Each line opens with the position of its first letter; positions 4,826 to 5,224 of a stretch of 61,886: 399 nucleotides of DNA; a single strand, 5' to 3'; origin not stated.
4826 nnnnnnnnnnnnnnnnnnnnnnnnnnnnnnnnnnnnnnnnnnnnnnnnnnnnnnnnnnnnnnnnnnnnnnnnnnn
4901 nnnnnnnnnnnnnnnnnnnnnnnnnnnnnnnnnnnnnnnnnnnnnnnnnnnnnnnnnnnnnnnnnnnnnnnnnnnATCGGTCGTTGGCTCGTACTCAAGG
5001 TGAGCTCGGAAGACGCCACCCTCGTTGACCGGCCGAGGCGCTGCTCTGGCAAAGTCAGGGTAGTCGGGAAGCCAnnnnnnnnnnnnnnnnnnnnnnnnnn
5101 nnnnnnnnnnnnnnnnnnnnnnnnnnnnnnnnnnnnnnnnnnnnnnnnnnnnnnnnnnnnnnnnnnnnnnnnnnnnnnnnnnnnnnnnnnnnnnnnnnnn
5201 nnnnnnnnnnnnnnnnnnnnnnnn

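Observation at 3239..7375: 1378-aa protein: two LamG-like lectin domains plus about 25 W-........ repeats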

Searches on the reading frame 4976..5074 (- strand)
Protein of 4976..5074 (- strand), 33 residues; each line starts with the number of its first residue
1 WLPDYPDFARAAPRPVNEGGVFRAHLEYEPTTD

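Call 36: search_protein_representatives(alignment_id=A1)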
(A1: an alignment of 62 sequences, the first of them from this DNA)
Query: 62 sequences, 33 profile positions. Proteins with E-value up to 0.001 (for the whole library): 73; up to 1e-10: 34; up to 1e-30: 16. The best 73 are listed.
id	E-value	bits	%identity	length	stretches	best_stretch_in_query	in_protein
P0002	0.0e+00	1368.9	-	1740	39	1-32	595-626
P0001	7.8e-281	921.9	-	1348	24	1-33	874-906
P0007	8.0e-187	621.1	-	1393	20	1-33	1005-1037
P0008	1.9e-144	485.5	-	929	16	1-32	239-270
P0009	6.4e-108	368.7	-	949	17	1-33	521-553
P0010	7.5e-82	285.3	-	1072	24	1-26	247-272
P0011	8.8e-79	275.5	-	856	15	1-31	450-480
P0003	1.2e-69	246.3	-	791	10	1-33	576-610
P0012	4.0e-58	209.4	-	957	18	1-19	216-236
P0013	1.9e-46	172.1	-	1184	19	1-22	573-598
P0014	7.9e-46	170.1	-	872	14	1-25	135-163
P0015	2.3e-41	155.8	-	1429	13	1-23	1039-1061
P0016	3.6e-36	139.2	-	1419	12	1-23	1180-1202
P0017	7.8e-33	128.5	-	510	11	1-21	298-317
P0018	6.6e-32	125.5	-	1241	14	1-21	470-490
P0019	8.8e-32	125.1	-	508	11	1-31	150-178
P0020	4.1e-30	119.8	-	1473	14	1-23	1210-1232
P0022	1.2e-25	105.5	-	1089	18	1-24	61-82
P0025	5.7e-22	93.7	-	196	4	1-26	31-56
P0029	1.4e-15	73.3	-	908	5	1-21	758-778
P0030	5.8e-15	71.3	-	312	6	1-26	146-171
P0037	4.9e-11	58.7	-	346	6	1-16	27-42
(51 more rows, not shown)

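Call 52: find_encoding_contigs(protein=P0008, flank=10000, max_places=2)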
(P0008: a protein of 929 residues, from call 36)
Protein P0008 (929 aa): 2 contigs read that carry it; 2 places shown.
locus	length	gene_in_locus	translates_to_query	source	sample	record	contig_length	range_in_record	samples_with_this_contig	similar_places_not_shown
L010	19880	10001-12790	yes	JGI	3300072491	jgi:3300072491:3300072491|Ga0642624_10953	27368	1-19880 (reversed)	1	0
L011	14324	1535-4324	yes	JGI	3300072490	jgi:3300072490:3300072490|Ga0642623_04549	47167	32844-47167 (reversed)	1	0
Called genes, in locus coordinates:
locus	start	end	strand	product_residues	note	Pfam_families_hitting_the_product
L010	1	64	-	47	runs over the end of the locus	-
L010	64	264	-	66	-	-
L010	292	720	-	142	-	-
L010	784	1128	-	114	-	-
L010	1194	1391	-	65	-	-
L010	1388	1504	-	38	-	-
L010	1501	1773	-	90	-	-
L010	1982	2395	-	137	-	-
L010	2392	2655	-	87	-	-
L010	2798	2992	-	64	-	-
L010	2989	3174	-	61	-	-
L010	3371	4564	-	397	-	-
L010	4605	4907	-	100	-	-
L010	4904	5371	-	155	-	-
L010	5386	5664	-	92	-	-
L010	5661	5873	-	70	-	PF24192:DUF7417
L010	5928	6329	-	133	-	-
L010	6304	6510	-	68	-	-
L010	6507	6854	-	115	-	-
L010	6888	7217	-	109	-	-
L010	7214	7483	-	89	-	-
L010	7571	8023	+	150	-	-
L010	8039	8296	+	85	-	-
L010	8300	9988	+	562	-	-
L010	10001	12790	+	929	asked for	-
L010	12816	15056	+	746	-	-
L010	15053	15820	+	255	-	-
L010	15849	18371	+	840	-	-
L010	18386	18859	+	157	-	PF26461:Phi812_tail_tube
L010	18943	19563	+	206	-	PF26324:HopBF1_kinase (faint)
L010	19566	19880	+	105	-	?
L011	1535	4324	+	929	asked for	-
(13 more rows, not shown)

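Call 55: search_protein_families(library=pfam, proteins=[P0008, P0012, P0013, P0015, P0018, P0020, P0022, P0029], max_evalue=0.001)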
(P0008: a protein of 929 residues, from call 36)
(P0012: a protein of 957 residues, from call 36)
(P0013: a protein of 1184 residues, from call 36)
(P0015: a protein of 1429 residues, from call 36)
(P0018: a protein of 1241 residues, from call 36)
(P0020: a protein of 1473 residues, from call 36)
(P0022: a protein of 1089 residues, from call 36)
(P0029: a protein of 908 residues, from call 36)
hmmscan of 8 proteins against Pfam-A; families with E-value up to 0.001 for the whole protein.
P0008 (929 aa): 0 families

P0012 (957 aa): 0 families

P0013 (1184 aa): 0 families

P0015 (1429 aa): 0 families

P0018 (1241 aa): 0 families

P0020 (1473 aa): 2 families
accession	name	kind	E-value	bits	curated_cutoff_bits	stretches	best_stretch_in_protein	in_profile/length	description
PF13204.13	Apiosidase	-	7.7e-22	78.7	26.5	1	386-722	2-319/320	Apiosidase-like, catalytic domain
PF12904.13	Collagen_bind_2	-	9.9e-06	25.7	22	1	760-839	26-92/92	Putative collagen-binding domain of a collagenase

P0022 (1089 aa): 0 families

P0029 (908 aa): 0 families

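Call 56: search_protein_families(library=phrogs, proteins=[P0008, P0012, P0013, P0015, P0018, P0020, P0022, P0029], max_evalue=0.001)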
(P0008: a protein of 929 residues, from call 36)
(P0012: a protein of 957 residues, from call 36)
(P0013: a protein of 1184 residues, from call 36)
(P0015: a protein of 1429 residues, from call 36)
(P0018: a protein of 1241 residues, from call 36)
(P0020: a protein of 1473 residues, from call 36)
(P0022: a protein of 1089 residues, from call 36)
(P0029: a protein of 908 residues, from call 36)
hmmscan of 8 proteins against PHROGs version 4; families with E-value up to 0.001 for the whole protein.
P0008 (929 aa): 0 families

P0012 (957 aa): 0 families

P0013 (1184 aa): 0 families

P0015 (1429 aa): 0 families

P0018 (1241 aa): 0 families

P0020 (1473 aa): 1 family
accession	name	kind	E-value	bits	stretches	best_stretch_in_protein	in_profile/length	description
phrog_1084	-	unknown function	3.1e-07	31.5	1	1382-1462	20-105/123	unknown function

P0022 (1089 aa): 1 family
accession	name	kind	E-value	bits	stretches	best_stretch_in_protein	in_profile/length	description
phrog_13989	-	head and packaging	0.00012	21.8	1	976-1070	491-580/597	virion structural protein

P0029 (908 aa): 0 families

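Call 62: search_dna_similar(query=P0008, collection=phages, mode=protein, max_evalue=0.001, max_rows=15)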
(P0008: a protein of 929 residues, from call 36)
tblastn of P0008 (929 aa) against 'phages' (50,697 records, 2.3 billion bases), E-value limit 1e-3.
Records with a match: 1; places in all: 1; records where one place covers at least 80% of the query: 0.
Best place of each record, by identity: <60% 1.
By first word of the organism name: Myxococcus 1.
By host as written in the record: Myxococcus sp. 1.
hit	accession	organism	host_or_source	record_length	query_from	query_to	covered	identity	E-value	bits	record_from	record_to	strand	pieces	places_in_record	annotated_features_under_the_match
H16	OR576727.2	Myxococcus phage Mx1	Myxococcus sp.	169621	609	881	29%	35.7%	7e-33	144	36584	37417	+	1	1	hypothetical protein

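Call 63: search_dna_similar(query=P0014, collection=phages, mode=protein, max_evalue=0.001, max_rows=15)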
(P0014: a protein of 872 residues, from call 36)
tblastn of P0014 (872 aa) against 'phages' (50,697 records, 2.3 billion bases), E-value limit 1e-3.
No match.

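Call 64: get_annotated_region(hit=H16, flank=8000)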
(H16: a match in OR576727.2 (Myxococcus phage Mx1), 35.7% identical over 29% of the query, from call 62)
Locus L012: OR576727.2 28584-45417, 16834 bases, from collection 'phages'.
description: Myxococcus phage Mx1, complete genome.
organism: Myxococcus phage Mx1 (NCBI taxid 2994995)
taxonomy: Viruses; Duplodnaviria; Heunggongvirae; Uroviricota; Caudoviricetes
host: Myxococcus sp.; source: cow dung; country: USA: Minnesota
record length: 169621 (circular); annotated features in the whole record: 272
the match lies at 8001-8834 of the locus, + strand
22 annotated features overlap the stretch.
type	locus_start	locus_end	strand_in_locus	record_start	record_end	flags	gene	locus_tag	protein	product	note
CDS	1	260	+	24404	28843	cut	-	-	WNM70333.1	NUDIX hydrolase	-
CDS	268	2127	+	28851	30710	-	-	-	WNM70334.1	kinase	-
CDS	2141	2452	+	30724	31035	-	-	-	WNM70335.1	hypothetical protein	-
CDS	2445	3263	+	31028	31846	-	-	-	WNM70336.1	hypothetical protein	-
CDS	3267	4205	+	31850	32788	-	-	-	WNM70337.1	hypothetical protein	-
CDS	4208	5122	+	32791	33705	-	-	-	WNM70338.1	hypothetical protein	-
CDS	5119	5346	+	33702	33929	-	-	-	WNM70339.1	hypothetical protein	-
CDS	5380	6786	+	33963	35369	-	-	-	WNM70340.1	hypothetical protein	-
CDS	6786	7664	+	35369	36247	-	-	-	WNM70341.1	hypothetical protein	-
CDS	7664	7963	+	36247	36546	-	-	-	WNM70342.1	hypothetical protein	-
CDS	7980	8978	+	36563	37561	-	-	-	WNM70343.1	hypothetical protein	-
CDS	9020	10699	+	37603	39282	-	-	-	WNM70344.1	hypothetical protein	-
CDS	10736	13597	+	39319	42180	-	-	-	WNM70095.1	tail sheath protein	-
CDS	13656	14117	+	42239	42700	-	-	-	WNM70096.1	hypothetical protein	-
CDS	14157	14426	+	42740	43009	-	-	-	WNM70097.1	RNA ligase A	-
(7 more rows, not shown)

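Call 68: find_encoding_contigs(protein=P0030, flank=8000, max_places=2)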
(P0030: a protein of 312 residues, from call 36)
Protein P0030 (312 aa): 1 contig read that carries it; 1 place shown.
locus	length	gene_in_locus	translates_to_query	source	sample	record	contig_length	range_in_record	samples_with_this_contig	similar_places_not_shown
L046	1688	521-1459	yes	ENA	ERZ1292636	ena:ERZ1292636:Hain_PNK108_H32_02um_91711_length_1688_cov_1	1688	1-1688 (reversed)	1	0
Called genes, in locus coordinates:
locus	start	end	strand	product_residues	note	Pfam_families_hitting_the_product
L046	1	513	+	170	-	?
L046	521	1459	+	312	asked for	-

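Call 69: find_encoding_contigs(protein=P0019, flank=8000, max_places=2)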
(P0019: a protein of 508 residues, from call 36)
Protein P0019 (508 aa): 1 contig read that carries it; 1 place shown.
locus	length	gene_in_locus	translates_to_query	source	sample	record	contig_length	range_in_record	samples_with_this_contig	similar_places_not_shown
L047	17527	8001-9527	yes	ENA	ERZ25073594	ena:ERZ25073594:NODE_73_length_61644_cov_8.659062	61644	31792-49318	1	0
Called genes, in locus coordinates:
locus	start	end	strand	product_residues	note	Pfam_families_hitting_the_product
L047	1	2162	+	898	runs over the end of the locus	-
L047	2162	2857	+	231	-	-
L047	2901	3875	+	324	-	-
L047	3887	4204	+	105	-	-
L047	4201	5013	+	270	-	-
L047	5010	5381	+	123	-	-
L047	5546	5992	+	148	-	-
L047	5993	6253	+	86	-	-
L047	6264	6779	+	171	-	-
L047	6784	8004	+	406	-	-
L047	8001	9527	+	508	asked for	-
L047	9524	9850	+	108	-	-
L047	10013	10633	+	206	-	-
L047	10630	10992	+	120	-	-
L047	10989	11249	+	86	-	-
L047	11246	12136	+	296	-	PF01183:Glyco_hydro_25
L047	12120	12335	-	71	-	PF21983:NikA-like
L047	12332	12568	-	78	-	-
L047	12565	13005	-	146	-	-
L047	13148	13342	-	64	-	-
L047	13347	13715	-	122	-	-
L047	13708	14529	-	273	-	-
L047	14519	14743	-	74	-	-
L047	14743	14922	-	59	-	-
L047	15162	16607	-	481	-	PF00589:Phage_integrase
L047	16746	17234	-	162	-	-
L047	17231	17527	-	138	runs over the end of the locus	-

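Call 70: search_protein_families(library=phrogs, proteins=[L047:3-2159:+, L047:2162-2854:+, L047:2901-3872:+, L047:4201-5010:+, L047:6784-8001:+, L010:8300-9985:+, L010:12816-15053:+, L010:15053-15817:+, L010:15849-18368:+], max_evalue=0.001)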
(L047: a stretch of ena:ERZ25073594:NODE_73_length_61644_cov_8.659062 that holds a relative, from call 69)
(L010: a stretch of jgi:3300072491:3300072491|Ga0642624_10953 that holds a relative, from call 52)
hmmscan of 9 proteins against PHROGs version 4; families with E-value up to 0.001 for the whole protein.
L047:3-2159:+ (719 aa): 0 families

L047:2162-2854:+ (231 aa): 0 families

L047:2901-3872:+ (324 aa): 0 families

L047:4201-5010:+ (270 aa): 1 family
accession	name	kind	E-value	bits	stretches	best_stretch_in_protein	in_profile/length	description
phrog_10356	-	head and packaging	2.6e-18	66.6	1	19-264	373-625/852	virion structural protein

L047:6784-8001:+ (406 aa): 0 families

L010:8300-9985:+ (562 aa): 1 family
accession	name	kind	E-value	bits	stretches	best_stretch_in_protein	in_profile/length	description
phrog_863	-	tail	2e-09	38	1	90-465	223-590/690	tail fiber assembly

L010:12816-15053:+ (746 aa): 0 families

L010:15053-15817:+ (255 aa): 0 families

L010:15849-18368:+ (840 aa): 0 families

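Call 82: find_encoding_contigs(protein=P0007, flank=10000, max_places=2)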
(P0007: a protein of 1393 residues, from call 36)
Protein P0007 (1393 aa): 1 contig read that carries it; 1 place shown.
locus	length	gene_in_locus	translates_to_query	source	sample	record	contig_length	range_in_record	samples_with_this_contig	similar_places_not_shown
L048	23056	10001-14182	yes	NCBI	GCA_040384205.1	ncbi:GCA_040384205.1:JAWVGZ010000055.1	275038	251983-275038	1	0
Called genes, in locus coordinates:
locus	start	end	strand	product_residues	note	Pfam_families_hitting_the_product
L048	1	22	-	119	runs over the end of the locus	-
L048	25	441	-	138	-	-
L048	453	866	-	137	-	PF21831:DUF6891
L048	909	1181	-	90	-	-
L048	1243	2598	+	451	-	PF25856:MPN635_N (weak)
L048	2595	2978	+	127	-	-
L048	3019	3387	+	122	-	-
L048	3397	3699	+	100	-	-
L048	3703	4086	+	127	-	-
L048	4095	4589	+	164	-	PF13539:Peptidase_M15_4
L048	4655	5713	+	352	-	-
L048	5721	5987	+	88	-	-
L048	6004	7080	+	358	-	-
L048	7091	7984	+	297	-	PF13385:Laminin_G_3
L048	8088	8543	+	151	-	-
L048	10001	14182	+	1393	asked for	PF13385:Laminin_G_3 (faint)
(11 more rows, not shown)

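Call 83: find_encoding_contigs(protein=P0020, flank=10000, max_places=2)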
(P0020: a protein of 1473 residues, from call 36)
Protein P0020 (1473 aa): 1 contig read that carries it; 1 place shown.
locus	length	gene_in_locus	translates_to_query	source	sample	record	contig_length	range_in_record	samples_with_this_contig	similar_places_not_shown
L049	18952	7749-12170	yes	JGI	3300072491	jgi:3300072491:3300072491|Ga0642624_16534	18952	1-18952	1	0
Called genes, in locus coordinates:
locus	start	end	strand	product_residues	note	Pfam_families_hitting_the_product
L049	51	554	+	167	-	-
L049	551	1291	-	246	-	-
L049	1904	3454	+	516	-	-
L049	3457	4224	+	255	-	-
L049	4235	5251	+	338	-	-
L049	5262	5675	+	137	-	-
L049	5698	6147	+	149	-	-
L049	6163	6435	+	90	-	-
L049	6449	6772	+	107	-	-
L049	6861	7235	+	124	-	-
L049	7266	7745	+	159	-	PF05118:Asp_Arg_Hydrox, PF07883:Cupin_2 (weak)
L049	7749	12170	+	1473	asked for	PF13204:Apiosidase, PF12904:Collagen_bind_2 (weak)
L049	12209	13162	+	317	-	-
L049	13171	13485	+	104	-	-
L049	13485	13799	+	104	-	-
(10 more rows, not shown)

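Call 96: find_encoding_contigs(protein=P0025, flank=8000, max_places=2)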
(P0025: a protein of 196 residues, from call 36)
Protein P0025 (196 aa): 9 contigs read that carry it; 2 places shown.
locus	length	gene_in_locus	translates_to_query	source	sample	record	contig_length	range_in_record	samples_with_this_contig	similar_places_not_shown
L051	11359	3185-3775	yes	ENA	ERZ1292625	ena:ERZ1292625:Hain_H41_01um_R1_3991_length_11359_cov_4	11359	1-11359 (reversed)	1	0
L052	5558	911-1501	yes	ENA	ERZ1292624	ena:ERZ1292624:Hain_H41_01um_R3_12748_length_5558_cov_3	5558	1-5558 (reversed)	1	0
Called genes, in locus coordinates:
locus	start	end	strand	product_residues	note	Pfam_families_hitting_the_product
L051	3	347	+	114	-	?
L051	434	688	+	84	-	-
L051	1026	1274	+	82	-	-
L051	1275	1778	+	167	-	-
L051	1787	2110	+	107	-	-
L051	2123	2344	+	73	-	-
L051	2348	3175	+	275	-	-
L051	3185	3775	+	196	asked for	-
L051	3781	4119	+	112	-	-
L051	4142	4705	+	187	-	-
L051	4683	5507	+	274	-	-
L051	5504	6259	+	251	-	-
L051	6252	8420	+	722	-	PF13385:Laminin_G_3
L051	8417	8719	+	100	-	-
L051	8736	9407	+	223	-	-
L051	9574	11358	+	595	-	?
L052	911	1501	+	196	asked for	-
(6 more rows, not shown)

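Call 97: find_encoding_contigs(protein=P0037, flank=8000, max_places=2)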
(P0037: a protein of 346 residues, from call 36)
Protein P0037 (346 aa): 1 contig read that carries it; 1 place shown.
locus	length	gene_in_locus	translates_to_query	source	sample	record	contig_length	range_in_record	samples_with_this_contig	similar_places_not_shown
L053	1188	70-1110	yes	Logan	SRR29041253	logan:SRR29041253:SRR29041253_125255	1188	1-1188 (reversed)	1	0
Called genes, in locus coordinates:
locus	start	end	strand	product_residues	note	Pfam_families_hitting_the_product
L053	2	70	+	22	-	?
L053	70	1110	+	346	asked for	-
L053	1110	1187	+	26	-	?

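Call 98: search_protein_families(library=phrogs, proteins=[L051:1275-1775:+, L051:2348-3172:+, L051:3781-4116:+, L051:4142-4702:+, L051:4683-5504:+, L051:5504-6256:+, L051:6252-8417:+, L051:8736-9404:+, L051:9574-11358:+], max_evalue=0.01)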
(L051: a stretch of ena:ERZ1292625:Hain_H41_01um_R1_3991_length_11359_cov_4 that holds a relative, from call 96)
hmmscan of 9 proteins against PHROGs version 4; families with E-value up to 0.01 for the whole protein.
L051:1275-1775:+ (167 aa): 0 families

L051:2348-3172:+ (275 aa): 0 families

L051:3781-4116:+ (112 aa): 0 families

L051:4142-4702:+ (187 aa): 0 families

L051:4683-5504:+ (274 aa): 0 families

L051:5504-6256:+ (251 aa): 0 families

L051:6252-8417:+ (722 aa): 0 families

L051:8736-9404:+ (223 aa): 0 families

L051:9574-11358:+ (595 aa): 1 family
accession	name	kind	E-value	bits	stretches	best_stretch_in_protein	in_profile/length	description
phrog_15455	-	tail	0.0001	21.9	1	107-500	151-495/652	tail fiber protein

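Call 106: search_dna_similar(query=P0019, collection=phages, mode=protein, max_evalue=0.01, max_rows=10)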
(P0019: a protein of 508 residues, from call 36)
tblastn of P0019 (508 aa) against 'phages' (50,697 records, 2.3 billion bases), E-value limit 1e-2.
No match.

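Call 107: search_dna_similar(query=P0010, collection=phages, mode=protein, max_evalue=0.01, max_rows=10)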
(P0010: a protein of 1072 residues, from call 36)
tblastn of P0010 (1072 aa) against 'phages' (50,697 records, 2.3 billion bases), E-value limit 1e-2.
No match.
